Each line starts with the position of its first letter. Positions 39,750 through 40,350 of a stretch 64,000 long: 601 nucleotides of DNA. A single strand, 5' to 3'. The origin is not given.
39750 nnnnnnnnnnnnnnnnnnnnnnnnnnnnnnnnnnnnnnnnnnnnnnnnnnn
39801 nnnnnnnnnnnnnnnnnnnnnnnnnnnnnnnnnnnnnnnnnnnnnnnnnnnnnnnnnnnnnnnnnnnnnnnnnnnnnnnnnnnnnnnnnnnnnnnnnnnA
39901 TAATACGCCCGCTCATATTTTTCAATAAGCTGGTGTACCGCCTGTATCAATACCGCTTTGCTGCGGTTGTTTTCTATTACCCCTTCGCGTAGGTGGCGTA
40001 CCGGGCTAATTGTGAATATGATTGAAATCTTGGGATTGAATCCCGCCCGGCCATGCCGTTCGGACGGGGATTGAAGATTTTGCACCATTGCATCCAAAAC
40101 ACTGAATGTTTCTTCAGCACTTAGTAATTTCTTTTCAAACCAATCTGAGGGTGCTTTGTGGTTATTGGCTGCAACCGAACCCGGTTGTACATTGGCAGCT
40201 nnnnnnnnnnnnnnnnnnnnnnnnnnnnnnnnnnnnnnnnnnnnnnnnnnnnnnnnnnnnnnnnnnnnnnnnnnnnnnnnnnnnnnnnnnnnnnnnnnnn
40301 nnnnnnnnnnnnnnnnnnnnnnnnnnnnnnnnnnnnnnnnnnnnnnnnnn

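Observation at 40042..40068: Second subtype of the 27-nt element inserted in frame in a GSCFA-domain gene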

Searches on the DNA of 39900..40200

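Call 50: search_rna_families(source=window, start=39900, end=40200, threshold=evalue, max_evalue=10)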
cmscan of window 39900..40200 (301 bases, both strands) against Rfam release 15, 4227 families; matches with E-value up to 10: 1.
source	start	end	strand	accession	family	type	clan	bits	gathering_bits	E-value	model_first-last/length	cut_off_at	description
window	40033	40105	+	RF02308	TtnuCD34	Gene; snRNA; snoRNA; CD-box;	-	13.5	80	5.2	1-64/64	no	Tetrahymena snoRNA TtnuCD34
